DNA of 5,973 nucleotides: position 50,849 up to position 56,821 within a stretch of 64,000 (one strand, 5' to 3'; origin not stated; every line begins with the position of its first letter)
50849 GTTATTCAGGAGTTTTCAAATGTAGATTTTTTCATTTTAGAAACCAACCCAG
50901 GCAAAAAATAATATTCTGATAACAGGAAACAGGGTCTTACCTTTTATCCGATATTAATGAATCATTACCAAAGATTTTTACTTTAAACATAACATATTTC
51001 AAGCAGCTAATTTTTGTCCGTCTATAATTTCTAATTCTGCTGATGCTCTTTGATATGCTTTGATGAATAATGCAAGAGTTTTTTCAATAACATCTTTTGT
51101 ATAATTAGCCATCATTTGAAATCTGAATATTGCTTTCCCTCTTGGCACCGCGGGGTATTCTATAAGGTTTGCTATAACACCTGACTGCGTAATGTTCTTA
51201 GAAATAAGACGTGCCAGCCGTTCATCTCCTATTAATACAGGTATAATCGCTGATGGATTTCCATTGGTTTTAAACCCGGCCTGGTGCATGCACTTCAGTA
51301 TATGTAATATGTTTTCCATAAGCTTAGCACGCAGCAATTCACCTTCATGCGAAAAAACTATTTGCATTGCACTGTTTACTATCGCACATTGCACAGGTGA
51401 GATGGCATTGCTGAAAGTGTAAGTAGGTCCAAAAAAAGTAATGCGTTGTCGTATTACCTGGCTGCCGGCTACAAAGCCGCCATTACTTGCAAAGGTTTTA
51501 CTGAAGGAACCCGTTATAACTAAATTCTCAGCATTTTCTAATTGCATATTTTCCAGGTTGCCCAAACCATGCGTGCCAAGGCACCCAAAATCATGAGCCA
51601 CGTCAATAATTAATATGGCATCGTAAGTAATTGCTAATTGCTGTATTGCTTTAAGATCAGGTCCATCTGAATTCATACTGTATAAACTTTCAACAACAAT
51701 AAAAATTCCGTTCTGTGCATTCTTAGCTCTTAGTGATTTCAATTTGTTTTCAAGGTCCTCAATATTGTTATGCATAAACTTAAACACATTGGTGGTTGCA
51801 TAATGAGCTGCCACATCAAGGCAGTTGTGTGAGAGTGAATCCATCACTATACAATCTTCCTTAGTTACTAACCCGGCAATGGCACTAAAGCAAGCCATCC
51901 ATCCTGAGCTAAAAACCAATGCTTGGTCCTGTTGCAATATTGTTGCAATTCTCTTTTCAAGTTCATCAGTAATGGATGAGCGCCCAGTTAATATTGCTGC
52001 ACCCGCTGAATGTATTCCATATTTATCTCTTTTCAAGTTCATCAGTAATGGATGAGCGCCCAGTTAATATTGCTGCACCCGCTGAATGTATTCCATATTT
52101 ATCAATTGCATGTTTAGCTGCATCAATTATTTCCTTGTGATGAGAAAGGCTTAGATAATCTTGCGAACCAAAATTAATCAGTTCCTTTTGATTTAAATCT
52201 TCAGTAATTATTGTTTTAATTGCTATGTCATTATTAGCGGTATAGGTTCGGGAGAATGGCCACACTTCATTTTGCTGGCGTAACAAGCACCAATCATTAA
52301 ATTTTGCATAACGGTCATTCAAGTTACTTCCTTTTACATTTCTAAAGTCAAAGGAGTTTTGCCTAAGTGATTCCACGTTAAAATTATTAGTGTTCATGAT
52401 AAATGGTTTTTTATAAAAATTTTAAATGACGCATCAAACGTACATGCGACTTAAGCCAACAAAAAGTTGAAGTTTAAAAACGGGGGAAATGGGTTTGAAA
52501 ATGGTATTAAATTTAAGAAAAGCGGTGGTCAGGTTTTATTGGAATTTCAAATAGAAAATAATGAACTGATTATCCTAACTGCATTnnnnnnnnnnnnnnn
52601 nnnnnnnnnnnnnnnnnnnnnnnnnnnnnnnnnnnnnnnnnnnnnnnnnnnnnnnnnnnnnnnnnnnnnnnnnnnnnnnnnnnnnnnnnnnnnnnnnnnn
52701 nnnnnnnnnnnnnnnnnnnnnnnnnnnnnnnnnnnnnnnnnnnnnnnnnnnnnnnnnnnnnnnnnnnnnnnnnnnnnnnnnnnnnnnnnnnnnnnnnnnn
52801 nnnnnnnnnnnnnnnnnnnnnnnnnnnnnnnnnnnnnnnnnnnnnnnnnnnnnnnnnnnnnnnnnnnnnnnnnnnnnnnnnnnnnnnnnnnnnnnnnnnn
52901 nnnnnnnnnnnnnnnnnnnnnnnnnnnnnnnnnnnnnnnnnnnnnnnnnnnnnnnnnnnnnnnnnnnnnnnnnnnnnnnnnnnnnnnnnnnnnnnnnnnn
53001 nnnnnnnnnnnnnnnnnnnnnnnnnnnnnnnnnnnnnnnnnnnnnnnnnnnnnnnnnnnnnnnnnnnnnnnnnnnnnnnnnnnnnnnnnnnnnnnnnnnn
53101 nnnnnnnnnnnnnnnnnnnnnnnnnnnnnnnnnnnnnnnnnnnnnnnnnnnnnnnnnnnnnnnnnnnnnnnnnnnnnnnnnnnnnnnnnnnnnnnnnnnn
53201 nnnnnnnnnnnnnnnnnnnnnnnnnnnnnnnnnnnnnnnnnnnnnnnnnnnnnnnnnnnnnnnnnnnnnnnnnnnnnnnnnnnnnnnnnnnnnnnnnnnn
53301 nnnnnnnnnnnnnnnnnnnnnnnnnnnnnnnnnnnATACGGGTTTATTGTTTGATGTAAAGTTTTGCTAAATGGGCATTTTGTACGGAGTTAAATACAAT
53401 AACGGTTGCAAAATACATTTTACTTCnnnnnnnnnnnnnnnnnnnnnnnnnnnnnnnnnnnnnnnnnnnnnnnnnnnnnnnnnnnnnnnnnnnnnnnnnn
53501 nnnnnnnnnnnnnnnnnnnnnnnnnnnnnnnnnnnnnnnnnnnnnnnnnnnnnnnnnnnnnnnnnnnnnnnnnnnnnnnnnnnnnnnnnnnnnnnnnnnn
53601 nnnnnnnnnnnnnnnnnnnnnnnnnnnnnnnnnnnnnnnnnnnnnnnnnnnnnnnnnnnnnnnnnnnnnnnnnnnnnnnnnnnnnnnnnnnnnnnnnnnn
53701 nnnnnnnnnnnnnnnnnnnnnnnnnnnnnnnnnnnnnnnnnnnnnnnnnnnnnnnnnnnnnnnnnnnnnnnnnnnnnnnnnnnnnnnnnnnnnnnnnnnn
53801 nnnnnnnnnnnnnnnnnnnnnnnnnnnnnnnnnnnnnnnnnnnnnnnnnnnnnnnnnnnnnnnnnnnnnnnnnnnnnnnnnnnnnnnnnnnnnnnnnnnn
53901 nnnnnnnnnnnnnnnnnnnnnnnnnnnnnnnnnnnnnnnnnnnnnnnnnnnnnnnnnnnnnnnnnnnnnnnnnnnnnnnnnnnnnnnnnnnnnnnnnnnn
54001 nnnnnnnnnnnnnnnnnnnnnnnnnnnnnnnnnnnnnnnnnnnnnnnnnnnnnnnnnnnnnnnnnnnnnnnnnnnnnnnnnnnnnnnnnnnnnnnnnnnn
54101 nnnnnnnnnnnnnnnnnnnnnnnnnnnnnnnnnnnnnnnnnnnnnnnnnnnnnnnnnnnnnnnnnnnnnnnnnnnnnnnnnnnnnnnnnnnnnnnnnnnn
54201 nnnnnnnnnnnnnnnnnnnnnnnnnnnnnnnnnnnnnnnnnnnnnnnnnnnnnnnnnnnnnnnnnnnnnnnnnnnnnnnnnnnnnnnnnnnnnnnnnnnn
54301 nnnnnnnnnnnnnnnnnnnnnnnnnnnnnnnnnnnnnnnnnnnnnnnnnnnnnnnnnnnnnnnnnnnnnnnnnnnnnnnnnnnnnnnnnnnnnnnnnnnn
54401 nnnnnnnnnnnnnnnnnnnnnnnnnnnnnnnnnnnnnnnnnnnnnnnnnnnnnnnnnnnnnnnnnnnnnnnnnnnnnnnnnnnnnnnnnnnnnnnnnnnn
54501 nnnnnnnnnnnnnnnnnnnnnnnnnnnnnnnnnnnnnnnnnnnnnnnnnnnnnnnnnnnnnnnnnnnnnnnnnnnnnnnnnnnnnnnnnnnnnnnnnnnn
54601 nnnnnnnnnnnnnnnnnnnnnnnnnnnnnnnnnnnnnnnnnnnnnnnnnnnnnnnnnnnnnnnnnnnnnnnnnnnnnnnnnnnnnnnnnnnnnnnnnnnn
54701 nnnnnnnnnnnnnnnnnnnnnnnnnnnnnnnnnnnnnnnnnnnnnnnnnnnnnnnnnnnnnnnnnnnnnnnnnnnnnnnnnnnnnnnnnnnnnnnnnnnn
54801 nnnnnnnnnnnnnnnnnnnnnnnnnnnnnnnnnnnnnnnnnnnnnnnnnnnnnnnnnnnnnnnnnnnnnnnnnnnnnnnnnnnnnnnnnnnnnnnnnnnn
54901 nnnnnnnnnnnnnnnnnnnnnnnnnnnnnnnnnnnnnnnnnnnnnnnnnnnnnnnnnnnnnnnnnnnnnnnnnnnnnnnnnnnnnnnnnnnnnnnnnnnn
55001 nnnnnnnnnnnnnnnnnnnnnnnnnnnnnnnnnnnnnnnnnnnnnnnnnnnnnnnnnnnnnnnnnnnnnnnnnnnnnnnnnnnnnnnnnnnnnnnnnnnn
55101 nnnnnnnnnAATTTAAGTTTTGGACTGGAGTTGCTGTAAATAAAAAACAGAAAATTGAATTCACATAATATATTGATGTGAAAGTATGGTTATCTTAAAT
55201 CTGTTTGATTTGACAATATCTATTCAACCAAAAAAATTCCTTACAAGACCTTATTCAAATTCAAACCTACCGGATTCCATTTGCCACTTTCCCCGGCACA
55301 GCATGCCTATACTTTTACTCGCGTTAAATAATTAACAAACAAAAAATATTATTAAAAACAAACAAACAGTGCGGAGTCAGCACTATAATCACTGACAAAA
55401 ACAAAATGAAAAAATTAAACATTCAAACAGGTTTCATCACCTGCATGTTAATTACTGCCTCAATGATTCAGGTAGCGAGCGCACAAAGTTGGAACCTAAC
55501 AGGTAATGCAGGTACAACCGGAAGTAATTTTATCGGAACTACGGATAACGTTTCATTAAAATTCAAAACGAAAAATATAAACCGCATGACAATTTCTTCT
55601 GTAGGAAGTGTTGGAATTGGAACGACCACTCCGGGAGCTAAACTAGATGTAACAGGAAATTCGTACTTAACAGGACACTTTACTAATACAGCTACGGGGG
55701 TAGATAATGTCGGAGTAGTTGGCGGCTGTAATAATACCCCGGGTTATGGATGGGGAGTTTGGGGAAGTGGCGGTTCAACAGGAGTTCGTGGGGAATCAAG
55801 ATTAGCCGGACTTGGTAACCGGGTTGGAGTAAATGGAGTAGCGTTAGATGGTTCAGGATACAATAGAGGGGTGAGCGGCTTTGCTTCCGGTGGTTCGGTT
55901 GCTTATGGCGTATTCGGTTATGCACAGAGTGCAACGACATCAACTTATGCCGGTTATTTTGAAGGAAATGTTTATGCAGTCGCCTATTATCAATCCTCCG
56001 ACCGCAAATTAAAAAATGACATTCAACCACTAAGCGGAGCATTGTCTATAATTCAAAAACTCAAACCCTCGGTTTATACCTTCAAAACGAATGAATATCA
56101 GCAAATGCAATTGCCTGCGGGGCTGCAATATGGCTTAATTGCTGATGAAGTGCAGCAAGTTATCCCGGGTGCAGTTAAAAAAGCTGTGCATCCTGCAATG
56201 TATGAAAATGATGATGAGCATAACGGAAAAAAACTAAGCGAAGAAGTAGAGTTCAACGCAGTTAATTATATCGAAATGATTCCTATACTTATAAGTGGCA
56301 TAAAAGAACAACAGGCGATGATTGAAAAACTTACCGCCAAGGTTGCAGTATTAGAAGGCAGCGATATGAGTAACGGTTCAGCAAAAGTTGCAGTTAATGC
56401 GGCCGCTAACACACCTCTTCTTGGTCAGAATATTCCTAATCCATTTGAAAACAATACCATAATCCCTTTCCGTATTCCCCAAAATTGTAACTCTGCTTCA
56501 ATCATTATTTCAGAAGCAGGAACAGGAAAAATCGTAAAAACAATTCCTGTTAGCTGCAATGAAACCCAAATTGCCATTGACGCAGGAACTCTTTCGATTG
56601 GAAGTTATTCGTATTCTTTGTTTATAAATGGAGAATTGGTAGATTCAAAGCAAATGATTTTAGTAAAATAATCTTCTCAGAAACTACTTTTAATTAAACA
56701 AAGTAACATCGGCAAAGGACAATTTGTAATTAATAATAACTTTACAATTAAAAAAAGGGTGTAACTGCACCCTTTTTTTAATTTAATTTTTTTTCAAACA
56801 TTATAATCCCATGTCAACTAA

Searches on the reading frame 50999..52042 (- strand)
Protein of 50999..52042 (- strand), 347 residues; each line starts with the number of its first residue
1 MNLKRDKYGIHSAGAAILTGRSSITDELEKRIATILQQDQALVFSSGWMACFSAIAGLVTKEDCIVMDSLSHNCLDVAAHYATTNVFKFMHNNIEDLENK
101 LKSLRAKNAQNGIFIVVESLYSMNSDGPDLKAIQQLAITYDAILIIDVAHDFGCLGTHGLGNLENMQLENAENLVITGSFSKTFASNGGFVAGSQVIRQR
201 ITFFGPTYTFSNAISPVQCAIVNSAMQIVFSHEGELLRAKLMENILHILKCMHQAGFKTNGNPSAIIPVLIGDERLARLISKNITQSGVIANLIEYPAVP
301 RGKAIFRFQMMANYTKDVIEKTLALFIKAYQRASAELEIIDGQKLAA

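Call 38: search_protein_families(library=pfam, proteins=[window:50999-52042:-], max_evalue=0.0001)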
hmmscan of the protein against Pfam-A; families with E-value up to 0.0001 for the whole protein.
window:50999-52042:- (347 aa): 2 families
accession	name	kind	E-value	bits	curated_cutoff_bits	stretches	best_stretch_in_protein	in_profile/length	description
PF00155.27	Aminotran_1_2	-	1.4e-33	117.1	19.7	1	12-322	31-357/361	Aminotransferase class I and II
PF01053.26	Cys_Met_Meta_PP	-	2.1e-08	33.6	27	1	25-148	54-174/381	Cys/Met metabolism PLP-dependent enzyme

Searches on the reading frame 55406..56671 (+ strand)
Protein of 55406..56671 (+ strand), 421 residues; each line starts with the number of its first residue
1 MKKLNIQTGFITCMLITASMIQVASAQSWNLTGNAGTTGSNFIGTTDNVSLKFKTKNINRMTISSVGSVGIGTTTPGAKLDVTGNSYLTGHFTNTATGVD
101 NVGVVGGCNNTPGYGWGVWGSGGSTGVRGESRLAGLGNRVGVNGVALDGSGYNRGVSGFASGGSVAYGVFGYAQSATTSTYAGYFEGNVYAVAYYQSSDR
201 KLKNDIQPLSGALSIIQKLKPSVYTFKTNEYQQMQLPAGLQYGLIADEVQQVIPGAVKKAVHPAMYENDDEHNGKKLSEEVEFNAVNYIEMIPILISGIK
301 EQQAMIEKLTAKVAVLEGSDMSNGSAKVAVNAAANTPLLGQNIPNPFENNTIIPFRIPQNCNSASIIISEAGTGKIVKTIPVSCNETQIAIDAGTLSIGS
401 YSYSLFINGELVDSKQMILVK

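Call 38: search_protein_families(library=pfam, proteins=[window:55406-56671:+], max_evalue=0.0001)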
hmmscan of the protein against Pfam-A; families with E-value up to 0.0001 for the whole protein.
window:55406-56671:+ (421 aa): 1 family
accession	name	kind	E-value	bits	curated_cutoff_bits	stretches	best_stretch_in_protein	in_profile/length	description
PF13884.11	Peptidase_S74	-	1.1e-13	51.7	22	1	198-258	1-58/58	Chaperone of endosialidase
